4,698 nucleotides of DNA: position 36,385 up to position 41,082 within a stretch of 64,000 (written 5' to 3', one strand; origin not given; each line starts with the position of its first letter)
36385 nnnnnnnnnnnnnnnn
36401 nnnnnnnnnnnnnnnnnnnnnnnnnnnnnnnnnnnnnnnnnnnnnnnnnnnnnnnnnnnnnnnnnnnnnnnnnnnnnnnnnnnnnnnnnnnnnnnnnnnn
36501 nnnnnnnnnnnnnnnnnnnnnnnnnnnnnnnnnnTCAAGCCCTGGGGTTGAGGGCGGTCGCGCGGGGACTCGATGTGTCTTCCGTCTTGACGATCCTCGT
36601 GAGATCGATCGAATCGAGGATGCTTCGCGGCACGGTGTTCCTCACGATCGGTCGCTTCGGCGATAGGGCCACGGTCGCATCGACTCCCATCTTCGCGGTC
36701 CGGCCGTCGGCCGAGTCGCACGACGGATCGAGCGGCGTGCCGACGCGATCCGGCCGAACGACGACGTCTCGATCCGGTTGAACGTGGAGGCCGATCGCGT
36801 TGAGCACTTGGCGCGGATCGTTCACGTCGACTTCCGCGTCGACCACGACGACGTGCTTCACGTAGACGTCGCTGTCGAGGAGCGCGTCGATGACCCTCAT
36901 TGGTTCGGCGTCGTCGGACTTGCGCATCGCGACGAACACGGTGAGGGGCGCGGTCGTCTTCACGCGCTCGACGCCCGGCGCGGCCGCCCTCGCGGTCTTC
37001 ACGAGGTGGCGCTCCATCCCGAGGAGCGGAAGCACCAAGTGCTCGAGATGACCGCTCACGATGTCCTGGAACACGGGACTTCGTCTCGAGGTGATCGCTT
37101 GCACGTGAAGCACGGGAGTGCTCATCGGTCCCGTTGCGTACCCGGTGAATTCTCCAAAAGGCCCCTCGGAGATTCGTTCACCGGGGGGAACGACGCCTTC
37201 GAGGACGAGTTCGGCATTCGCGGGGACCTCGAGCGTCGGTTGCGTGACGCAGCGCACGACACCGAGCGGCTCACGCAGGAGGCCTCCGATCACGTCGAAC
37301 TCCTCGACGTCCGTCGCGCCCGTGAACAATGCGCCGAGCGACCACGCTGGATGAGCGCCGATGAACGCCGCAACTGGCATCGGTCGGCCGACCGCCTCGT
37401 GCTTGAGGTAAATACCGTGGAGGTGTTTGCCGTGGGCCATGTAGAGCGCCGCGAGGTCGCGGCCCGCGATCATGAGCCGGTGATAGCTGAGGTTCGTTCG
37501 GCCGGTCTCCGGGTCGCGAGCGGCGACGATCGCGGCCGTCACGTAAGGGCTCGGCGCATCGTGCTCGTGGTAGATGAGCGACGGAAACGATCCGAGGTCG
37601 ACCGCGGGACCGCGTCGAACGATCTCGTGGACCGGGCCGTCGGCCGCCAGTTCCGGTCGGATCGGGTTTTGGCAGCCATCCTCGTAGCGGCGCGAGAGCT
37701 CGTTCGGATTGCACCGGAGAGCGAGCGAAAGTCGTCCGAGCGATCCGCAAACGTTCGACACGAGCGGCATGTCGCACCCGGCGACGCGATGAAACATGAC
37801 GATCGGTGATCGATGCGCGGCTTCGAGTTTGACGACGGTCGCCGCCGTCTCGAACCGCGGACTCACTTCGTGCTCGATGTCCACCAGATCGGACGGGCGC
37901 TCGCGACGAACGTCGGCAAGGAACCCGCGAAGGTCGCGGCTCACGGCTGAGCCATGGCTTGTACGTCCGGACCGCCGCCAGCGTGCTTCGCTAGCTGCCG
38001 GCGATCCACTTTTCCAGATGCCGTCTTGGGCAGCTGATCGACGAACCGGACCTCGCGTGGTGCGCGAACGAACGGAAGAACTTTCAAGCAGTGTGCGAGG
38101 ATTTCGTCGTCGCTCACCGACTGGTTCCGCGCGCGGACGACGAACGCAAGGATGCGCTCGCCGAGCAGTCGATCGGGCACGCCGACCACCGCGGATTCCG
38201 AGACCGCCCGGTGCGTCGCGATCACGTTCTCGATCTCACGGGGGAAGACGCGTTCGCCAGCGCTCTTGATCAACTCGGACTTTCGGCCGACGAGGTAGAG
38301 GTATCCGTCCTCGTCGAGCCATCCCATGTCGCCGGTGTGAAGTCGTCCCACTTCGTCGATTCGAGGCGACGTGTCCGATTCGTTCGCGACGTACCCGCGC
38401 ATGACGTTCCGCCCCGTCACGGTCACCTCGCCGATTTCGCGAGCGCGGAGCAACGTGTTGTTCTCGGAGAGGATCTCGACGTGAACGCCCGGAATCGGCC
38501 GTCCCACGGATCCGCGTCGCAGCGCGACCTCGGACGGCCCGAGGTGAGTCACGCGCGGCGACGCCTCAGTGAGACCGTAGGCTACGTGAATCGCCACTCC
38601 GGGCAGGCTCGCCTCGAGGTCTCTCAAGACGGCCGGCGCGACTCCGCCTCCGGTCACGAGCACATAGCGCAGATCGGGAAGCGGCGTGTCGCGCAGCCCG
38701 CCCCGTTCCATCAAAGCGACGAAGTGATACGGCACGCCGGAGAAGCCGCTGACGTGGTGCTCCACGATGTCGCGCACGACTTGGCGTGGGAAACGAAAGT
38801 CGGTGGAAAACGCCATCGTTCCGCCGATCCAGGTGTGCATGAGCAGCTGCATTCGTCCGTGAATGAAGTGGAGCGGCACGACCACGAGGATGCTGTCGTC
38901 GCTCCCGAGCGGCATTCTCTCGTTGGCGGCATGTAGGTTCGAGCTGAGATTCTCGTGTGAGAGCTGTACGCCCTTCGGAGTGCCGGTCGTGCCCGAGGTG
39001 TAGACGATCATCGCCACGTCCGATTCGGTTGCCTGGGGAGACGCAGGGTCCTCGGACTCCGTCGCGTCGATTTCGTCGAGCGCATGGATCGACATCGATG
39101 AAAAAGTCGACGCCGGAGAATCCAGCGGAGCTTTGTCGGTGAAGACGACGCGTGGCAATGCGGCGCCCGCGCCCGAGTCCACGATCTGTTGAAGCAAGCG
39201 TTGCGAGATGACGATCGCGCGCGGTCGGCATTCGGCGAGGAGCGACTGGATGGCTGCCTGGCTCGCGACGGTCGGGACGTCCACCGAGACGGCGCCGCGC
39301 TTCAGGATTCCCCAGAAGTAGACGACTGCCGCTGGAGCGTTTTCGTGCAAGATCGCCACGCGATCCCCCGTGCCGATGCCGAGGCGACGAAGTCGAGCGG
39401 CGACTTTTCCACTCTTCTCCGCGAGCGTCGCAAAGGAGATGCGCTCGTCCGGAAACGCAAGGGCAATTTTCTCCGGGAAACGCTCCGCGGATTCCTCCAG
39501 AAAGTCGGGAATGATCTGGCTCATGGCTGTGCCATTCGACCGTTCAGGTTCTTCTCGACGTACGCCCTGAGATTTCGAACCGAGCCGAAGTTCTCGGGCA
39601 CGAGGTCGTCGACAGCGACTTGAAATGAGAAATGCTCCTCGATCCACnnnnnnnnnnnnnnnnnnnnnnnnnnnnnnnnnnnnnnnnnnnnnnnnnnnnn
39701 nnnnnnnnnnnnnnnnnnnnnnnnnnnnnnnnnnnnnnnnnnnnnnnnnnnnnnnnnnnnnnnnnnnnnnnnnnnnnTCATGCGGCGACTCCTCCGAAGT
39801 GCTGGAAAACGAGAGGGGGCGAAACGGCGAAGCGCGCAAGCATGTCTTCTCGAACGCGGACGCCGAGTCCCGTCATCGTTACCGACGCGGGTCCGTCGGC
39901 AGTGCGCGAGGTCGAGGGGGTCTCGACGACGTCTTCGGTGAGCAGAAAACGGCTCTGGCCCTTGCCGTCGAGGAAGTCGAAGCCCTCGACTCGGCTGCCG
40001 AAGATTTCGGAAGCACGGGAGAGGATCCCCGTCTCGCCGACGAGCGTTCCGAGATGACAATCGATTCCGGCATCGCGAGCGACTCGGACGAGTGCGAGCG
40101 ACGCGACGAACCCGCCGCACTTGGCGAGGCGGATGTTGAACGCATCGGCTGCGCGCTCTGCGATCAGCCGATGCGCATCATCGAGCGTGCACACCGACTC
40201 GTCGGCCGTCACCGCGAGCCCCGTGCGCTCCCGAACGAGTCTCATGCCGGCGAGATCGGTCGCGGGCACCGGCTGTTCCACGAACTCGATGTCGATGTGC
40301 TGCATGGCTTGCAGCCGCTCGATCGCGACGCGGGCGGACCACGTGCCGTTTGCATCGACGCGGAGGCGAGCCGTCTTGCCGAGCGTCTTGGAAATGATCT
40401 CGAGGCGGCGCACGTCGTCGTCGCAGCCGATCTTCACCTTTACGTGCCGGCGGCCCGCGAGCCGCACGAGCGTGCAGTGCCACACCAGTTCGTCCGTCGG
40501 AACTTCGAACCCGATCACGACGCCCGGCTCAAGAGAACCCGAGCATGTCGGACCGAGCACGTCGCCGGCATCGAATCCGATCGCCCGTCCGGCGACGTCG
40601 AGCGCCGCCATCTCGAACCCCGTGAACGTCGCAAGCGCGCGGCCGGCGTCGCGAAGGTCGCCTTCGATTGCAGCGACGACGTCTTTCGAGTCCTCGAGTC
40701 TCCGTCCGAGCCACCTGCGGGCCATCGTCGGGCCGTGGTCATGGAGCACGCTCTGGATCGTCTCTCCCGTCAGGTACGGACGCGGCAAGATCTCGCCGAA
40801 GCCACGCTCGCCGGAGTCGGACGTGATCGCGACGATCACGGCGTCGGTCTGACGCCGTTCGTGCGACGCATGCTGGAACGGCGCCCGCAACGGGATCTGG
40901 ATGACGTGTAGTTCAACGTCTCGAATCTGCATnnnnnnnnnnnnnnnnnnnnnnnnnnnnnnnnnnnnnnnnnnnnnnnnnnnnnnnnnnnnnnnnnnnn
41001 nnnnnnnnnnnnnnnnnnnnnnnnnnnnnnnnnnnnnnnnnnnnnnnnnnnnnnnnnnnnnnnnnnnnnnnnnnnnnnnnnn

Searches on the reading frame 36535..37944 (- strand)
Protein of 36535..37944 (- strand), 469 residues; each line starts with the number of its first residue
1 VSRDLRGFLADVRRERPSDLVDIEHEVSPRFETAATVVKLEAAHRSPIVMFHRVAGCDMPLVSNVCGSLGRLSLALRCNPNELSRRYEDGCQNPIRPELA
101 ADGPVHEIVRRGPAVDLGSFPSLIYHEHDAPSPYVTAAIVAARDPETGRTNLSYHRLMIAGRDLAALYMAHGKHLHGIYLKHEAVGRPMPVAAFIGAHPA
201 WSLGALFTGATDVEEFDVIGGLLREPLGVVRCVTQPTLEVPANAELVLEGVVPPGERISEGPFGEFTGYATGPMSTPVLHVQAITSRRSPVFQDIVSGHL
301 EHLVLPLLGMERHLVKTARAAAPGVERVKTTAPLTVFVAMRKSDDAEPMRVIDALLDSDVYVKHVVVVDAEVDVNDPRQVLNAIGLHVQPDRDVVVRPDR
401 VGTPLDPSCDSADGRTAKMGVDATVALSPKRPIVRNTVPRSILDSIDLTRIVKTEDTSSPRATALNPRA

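Call 71: search_protein_families(library=pfam, proteins=[window:36535-37944:-], max_evalue=0.0001)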
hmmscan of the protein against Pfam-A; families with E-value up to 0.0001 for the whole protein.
window:36535-37944:- (469 aa): 3 families
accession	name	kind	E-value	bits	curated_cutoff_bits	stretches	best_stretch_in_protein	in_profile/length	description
PF01977.22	UbiD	-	8e-54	182.4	23.3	1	102-298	7-204/206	3-octaprenyl-4-hydroxybenzoate carboxy-lyase Rift-related domain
PF20696.2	UbiD_C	-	2.5e-19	70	24.2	1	313-423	10-127/127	3-octaprenyl-4-hydroxybenzoate carboxy-lyase C-terminal domain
PF20695.2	UbiD_N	-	1.6e-13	51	24.3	1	15-86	5-73/78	3-octaprenyl-4-hydroxybenzoate carboxy-lyase N-terminal domain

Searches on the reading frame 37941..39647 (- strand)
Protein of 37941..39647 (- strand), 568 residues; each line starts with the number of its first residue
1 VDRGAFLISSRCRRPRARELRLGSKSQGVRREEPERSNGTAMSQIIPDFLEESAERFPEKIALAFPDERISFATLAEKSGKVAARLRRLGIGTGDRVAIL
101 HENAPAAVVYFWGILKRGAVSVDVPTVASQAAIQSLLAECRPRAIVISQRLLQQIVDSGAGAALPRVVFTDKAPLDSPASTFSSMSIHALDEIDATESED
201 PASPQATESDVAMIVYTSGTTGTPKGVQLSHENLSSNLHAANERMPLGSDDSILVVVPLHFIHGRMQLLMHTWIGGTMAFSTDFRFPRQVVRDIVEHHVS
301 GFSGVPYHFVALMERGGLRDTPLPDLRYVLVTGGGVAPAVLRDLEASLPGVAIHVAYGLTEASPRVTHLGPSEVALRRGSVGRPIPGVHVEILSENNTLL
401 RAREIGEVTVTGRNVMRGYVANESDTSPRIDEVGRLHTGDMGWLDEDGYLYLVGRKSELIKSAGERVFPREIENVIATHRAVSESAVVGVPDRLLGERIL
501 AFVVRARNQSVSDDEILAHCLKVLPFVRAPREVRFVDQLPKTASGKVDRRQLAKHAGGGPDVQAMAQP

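Call 71: search_protein_families(library=pfam, proteins=[window:37941-39647:-], max_evalue=0.0001)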
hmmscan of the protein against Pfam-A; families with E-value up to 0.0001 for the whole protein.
window:37941-39647:- (568 aa): 2 families
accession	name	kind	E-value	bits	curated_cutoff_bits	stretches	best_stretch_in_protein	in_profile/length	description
PF00501.34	AMP-binding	-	2.9e-79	267.1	29.9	1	50-419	1-383/384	AMP-binding enzyme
PF13193.12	AMP-binding_C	-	2e-21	77.1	24.5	1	471-546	1-76/76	AMP-binding enzyme C-terminal domain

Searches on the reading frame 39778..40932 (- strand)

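Call 71: search_protein_families(library=pfam, proteins=[window:39778-40932:-], max_evalue=0.0001)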
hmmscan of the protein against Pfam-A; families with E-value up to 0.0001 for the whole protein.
window:39778-40932:- (384 aa): 3 families
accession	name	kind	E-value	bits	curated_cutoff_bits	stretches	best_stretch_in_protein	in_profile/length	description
PF13378.12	MR_MLE_C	-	9.2e-37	127.3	29.4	1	157-363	11-218/219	Enolase C-terminal domain-like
PF02746.21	MR_MLE_N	-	9.4e-06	26.3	22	1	12-127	10-117/117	Mandelate racemase / muconate lactonizing enzyme, N-terminal domain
PF07476.17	MAAL_C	-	1.5e-05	24.7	27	1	232-308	133-209/249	Methylaspartate ammonia-lyase C-terminus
